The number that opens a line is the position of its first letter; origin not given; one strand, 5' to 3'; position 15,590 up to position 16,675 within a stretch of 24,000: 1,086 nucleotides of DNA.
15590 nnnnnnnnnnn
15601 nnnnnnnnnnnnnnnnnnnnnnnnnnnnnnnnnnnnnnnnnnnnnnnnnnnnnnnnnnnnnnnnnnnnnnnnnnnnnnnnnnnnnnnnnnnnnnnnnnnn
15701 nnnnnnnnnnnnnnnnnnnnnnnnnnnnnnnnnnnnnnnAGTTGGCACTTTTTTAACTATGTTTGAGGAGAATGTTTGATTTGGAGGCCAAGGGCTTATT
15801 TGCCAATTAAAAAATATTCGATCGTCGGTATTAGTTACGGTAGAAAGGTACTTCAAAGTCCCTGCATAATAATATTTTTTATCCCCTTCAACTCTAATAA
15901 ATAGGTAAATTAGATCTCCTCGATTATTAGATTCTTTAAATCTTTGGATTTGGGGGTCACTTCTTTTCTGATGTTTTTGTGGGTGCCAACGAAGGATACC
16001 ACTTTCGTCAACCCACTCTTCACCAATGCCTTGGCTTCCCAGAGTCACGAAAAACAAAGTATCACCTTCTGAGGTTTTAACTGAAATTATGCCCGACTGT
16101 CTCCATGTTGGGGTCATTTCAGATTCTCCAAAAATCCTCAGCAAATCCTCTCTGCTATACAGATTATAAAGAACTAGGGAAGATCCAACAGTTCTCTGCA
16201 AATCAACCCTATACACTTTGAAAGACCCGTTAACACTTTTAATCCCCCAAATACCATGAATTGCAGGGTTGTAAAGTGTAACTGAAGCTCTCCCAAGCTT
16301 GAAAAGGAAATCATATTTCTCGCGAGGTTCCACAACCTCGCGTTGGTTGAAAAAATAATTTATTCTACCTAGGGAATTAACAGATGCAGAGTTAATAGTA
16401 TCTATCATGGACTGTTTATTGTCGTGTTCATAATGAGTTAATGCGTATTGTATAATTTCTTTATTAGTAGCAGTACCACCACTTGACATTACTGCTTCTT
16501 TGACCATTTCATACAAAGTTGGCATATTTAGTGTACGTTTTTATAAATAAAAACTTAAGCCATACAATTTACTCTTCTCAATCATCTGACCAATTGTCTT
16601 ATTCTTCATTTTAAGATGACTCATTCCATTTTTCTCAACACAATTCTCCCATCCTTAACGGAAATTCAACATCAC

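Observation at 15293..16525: wHTH + DUF3427-like + HNH_2 single-polypeptide nuclease: candidate uncharacterised Type IV-like defence enzyme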

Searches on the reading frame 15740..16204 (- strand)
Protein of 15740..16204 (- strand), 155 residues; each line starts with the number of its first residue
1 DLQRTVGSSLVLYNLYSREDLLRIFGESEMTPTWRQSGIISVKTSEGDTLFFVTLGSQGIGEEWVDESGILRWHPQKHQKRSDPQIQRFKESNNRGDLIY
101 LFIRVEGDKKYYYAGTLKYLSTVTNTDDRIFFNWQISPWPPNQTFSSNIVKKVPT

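Call 35: search_solved_structures(query=A3, max_evalue=10, show_alignments=2)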
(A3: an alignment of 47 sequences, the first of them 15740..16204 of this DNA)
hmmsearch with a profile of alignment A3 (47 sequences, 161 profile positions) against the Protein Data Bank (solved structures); distinct sequences matched with E-value up to 10: 4.
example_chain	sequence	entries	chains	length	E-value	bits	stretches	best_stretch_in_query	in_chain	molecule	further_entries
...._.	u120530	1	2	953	2.3e-08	36.9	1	5-133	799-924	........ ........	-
3fbq_A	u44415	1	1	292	0.46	13.2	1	116-151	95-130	Conserved domain protein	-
8i2d_A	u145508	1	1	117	1.2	11.9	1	31-61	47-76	Probable peptidoglycan endopeptidase LytE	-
8i2f_B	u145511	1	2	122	1.3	11.7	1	31-61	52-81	Probable peptidoglycan endopeptidase LytE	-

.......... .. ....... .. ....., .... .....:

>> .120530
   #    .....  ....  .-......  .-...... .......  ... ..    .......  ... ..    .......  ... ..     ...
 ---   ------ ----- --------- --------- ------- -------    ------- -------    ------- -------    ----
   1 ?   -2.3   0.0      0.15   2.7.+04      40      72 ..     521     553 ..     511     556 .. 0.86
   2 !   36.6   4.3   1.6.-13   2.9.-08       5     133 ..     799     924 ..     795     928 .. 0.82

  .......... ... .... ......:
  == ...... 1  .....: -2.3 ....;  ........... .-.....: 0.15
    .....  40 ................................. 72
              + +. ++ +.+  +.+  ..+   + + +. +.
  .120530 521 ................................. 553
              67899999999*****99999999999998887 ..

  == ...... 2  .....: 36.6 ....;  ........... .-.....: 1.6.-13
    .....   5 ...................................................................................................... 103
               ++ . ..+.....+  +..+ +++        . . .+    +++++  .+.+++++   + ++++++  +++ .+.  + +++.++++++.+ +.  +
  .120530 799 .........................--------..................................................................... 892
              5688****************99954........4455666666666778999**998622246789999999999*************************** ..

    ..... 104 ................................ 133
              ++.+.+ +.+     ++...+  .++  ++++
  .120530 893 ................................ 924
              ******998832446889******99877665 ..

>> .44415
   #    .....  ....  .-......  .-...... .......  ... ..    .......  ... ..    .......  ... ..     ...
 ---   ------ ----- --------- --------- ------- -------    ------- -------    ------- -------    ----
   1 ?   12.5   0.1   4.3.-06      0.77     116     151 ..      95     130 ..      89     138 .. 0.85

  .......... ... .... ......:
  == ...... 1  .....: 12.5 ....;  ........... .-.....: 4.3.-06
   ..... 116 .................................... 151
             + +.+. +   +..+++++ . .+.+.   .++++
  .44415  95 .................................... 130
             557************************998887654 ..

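Call 42: predict_structure(alignment_id=A3)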
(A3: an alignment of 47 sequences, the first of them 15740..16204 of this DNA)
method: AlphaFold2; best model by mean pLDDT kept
length: 155 residues; sequences in the alignment: 47
mean_pLDDT: 83.1   pTM: 0.83
mean pLDDT of the five models: 83.1, 81.1, 79.7, 77.9, 77.6
residues with pLDDT >= 90: 61; 70-90: 74; 50-70: 16; < 50: 4
segments of 3 or more residues with pLDDT < 50: 1-4
pLDDT, mean of each block of 10 residues (from residue 1): 56 94 81 83 78 78 88 80 79 87 92 95 82 94 91 63
secondary structure, 60 per line:
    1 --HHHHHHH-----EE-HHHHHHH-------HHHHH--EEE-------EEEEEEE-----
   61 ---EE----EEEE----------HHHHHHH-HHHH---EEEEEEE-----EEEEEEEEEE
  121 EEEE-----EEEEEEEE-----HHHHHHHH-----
elements in order: H3-9 H18-24 H32-36 E39-41 E49-55 E70-73 H84-90 H92-95 E99-105 E111-124 E130-137 H143-150

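Call 45: fold_search(model_id=the predicted structure, library=pdb)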
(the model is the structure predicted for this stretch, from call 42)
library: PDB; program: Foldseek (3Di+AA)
matches with E <= 10: 464; with E <= 0.001: 14
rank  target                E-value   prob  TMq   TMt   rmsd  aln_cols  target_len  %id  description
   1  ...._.                1.7e-06  1.00  0.61  0.13   3.8       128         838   21  Crystal structure of the ATP-dependent restriction endonuclease SauUSI (released 2021-01-20)
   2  3q0d_A                5.5e-05  1.00  0.57  0.60   4.1       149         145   17  Crystal structure of SUVH5 SRA- hemi methylated CG DNA complex (released 2011-02-23)
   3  3q0f_X                7.6e-05  1.00  0.52  0.55   5.2       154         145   18  Crystal structure of SUVH5 SRA- methylated CHH DNA complex (released 2011-02-02)
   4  3q0b_X                1.0e-04  1.00  0.58  0.60   4.3       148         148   17  Crystal structure of SUVH5 SRA- fully methylated CG DNA complex in space group P42212 (released 2011-02-02)
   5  3q0d_X                1.2e-04  1.00  0.57  0.62   3.9       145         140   17  Crystal structure of SUVH5 SRA- hemi methylated CG DNA complex (released 2011-02-23)
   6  3q0f_A                1.2e-04  1.00  0.53  0.55   5.1       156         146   17  Crystal structure of SUVH5 SRA- methylated CHH DNA complex (released 2011-02-02)
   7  3q0c_A                1.3e-04  1.00  0.58  0.61   4.2       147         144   18  Crystal structure of SUVH5 SRA-fully methylated CG DNA complex in space group P6122 (released 2011-02-02)
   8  3q0c_X                1.5e-04  1.00  0.56  0.59   4.3       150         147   19  Crystal structure of SUVH5 SRA-fully methylated CG DNA complex in space group P6122 (released 2011-02-02)
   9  6a5m                  2.5e-04  1.00  0.52  0.20   7.3       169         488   14  Crystal structure of Arabidopsis thaliana SUVH6 in complex with SAM, form 2 (released 2018-08-29)
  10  4ygi_A                3.0e-04  1.00  0.53  0.55   5.6       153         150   17  Crystal Structure of SUVH5 SRA bound to fully hydroxymethylated CG DNA (released 2016-02-17)
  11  4oc8_A                5.0e-04  1.00  0.50  0.24   6.2       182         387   17  DNA modification-dependent restriction endonuclease AspBHI (released 2014-03-19)
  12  4oc8_C                5.3e-04  1.00  0.51  0.39  10.6       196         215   14  DNA modification-dependent restriction endonuclease AspBHI (released 2014-03-19)
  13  4rzl_A                7.7e-04  1.00  0.51  0.37   6.1       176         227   12  DNA recognition domain of the cytosine modification-dependent restriction endonuclease LpnPI (released 2015-06-10)
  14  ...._B                9.3e-04  1.00  0.57  0.13   5.0       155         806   15  Crystal structure of the ATP-dependent restriction endonuclease SauUSI (released 2021-01-20)
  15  5zmm_F                1.7e-03  1.00  0.52  0.20   6.6       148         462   16  Structure of the Type IV phosphorothioation-dependent restriction endonuclease ScoMcrA (released 2018-09-26)
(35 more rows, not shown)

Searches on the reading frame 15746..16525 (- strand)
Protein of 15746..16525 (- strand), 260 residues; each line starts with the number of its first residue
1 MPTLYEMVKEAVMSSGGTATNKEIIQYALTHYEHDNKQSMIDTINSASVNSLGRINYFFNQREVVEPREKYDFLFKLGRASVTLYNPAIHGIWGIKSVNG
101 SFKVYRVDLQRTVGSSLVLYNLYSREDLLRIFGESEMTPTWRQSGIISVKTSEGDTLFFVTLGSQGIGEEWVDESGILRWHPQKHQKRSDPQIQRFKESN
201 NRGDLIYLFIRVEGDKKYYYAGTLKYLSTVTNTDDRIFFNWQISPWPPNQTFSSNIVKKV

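Call 25: search_protein_representatives(protein=window:15746-16525:-)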
Query: 260 residues. Proteins with E-value up to 0.001 (for the whole library): 463; up to 1e-10: 144; up to 1e-30: 2. The best 150 are listed.
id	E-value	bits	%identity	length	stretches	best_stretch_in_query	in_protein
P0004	4.8e-83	294.7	52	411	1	1-259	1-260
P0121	1.6e-31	125.9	36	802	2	115-252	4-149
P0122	6.9e-25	104.2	37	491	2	2-98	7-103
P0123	7.4e-24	100.8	39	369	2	2-108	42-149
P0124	5.0e-22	94.8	43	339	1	116-249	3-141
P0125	2.2e-21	92.7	41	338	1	115-250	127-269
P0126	3.6e-21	92.0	51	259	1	1-106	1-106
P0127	4.8e-21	91.6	46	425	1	1-110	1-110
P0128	1.6e-20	89.9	40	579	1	3-157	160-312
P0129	7.2e-20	87.7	47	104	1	1-104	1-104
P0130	9.0e-20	87.4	38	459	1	116-257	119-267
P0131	6.2e-19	84.7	37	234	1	115-255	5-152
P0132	1.2e-18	83.7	38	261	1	114-251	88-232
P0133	3.8e-18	82.1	40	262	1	116-247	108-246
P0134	5.0e-18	81.7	40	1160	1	113-251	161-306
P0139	3.3e-17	79.0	47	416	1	1-106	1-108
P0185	5.0e-14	68.6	45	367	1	4-108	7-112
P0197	2.4e-13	66.4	39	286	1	116-250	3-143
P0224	5.5e-12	61.9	37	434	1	114-249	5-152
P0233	1.1e-11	61.0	35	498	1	7-108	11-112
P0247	4.6e-11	58.9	39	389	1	2-104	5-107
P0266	1.2e-10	57.5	40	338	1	4-102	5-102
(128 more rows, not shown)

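Call 29: search_protein_families(library=pfam, alignment_id=A1, max_evalue=0.001)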
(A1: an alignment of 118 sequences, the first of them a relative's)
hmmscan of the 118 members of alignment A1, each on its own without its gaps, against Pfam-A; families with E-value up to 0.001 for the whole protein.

A. member 1, P0121 (802 aa): 1 family
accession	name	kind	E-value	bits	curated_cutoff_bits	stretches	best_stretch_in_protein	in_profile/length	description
PF11907.13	DUF3427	-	3.1e-23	82.9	27.7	2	4-138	125-266/280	Domain of unknown function (DUF3427)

B. families by the number of members that match (of 118 scanned): 33 families (the first 25 are shown)
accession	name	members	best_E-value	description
PF11907.13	DUF3427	102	3.1e-23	Domain of unknown function (DUF3427)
PF13020.12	NOV_C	56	1.5e-21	Protein NO VEIN, C-terminal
PF24706.1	DUF7669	12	3.7e-36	Domain of unknown function (DUF7669)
PF13391.12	HNH_2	5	5.7e-13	HNH endonuclease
PF04545.22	Sigma70_r4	4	1.9e-13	Sigma-70, region 4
PF14338.12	Mrr_N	2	1e-30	Mrr N-terminal domain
PF01844.29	HNH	2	1.5e-13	HNH endonuclease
PF13384.12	HTH_23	2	4.6e-10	Homeodomain-like domain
PF01878.24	EVE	2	3.4e-08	EVE domain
PF03118.21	RNA_pol_A_CTD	2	6.4e-07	Bacterial RNA polymerase, alpha chain C terminal domain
PF00538.25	Linker_histone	2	2.2e-05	linker histone H1 and H5 family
PF02384.22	N6_Mtase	1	3.5e-22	N-6 DNA Methylase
PF11236.13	DUF3037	1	5.4e-17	Protein of unknown function (DUF3037)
PF13518.12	HTH_28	1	1.5e-13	Helix-turn-helix domain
PF05175.20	MTS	1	3.5e-09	Methyltransferase small domain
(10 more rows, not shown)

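Call 63: search_protein_families(library=pfam, proteins=[P0122, P0123, P0126, P0127, P0128, P0139, P0185, P0233, P0247, P0266], max_evalue=0.01)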
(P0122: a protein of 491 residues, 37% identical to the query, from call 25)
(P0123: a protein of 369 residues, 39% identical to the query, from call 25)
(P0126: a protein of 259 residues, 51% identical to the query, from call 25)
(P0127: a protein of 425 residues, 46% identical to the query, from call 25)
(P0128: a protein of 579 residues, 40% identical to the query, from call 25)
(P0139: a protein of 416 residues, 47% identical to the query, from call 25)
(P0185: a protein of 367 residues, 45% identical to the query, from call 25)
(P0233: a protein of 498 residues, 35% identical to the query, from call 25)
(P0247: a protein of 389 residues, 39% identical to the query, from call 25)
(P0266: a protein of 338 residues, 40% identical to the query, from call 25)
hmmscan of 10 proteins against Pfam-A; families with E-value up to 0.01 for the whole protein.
P0122 (491 aa): 2 families
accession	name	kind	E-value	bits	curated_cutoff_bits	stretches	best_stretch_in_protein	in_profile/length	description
PF24706.1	DUF7669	-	6.2e-32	110.1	23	2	146-223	2-72/75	Domain of unknown function (DUF7669)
PF25408.1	AAA_lid_NAV1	-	0.00037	20.7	27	0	7-46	71-110/115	NAV1-like, AAA+ ATPase lid domain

P0123 (369 aa): 3 families
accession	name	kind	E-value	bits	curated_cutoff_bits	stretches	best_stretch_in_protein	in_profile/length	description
PF24706.1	DUF7669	-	3.7e-36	123.6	23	2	190-267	2-73/75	Domain of unknown function (DUF7669)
PF00538.25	Linker_histone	-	2.2e-05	25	22.4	0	42-82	2-44/74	linker histone H1 and H5 family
PF06248.19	Zw10_N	-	0.0055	17.7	26.3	0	60-94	8-42/93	Centromere/kinetochore Zw10 N-terminal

P0126 (259 aa): 2 families
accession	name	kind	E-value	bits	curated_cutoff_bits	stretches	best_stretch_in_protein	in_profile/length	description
PF13391.12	HNH_2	-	3.4e-10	40.1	21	1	151-201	1-65/66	HNH endonuclease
PF24706.1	DUF7669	-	6.2e-08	33.2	23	1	5-61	3-62/75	Domain of unknown function (DUF7669)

P0127 (425 aa): 2 families
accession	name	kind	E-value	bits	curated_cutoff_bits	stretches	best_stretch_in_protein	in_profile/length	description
PF13391.12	HNH_2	-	1.6e-11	44.3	21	1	303-358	1-66/66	HNH endonuclease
PF24706.1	DUF7669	-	1.2e-10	41.9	23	1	6-84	4-75/75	Domain of unknown function (DUF7669)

P0128 (579 aa): 2 families
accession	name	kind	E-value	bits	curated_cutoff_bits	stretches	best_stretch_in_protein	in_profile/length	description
PF13391.12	HNH_2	-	3.9e-09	36.7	21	1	466-517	1-66/66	HNH endonuclease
PF24706.1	DUF7669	-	8.7e-08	32.7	23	1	164-239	5-73/75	Domain of unknown function (DUF7669)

P0139 (416 aa): 3 families
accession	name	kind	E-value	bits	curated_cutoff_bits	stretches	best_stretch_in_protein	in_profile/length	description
PF13391.12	HNH_2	-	5.7e-13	49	21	1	308-358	1-65/66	HNH endonuclease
PF24706.1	DUF7669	-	2.7e-10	40.8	23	1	4-86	6-75/75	Domain of unknown function (DUF7669)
PF01844.29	HNH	-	0.0026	18.3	21.4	1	308-345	1-38/47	HNH endonuclease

P0185 (367 aa): 1 family
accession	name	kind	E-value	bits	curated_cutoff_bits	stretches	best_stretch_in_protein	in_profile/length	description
PF24706.1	DUF7669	-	3.4e-15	56.4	23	1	6-86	1-74/75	Domain of unknown function (DUF7669)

P0233 (498 aa): 1 family
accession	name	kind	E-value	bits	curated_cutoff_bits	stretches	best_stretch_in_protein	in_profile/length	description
PF24706.1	DUF7669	-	1.4e-17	64.1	23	1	7-86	1-73/75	Domain of unknown function (DUF7669)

P0247 (389 aa): 2 families
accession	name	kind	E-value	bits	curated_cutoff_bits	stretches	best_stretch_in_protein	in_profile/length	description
PF24706.1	DUF7669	-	5.6e-18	65.4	23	1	7-83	2-72/75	Domain of unknown function (DUF7669)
PF09509.15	Hypoth_Ymh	-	3.3e-11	43.5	25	1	170-272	9-116/119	Protein of unknown function (Hypoth_ymh)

P0266 (338 aa): 1 family
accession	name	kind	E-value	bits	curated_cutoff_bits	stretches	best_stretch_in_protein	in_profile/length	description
PF24706.1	DUF7669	-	6.8e-14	52.3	23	1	4-83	1-74/75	Domain of unknown function (DUF7669)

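Call 74: search_protein_families(library=pfam, proteins=[P0197, P0224], max_evalue=1)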
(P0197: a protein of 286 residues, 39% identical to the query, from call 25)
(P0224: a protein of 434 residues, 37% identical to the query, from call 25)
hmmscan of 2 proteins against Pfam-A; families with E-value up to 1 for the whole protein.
P0197 (286 aa): 6 families
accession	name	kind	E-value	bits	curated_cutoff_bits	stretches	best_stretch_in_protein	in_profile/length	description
PF01844.29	HNH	-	1.5e-13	51.1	21.4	1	225-275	1-45/47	HNH endonuclease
PF11907.13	DUF3427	-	1.1e-11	45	27.7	1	3-126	126-248/280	Domain of unknown function (DUF3427)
PF14279.12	HNH_5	-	8.4e-07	29.3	27.5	1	238-274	7-43/56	HNH endonuclease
PF13391.12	HNH_2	-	2.7e-06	27.6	21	1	225-274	1-58/66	HNH endonuclease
PF13395.12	HNH_4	-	0.031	14.7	22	1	243-264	17-38/54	HNH endonuclease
PF23382.1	DUF7097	-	0.16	12.3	27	1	225-275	79-136/175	Family of unknown function (DUF7097)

P0224 (434 aa): 5 families
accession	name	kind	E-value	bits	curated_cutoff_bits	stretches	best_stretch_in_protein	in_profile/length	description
PF11907.13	DUF3427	-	3.6e-09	36.8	27.7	1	6-146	125-267/280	Domain of unknown function (DUF3427)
PF01844.29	HNH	-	4.7e-07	30.3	21.4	1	362-417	1-46/47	HNH endonuclease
PF02839.19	CBM_5_12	-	0.053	14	26.2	1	330-345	7-22/44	Carbohydrate-binding module family 5/12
PF23382.1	DUF7097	-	0.084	13.2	27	1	319-422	41-142/175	Family of unknown function (DUF7097)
PF13391.12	HNH_2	-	0.11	12.8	21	1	362-417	1-60/66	HNH endonuclease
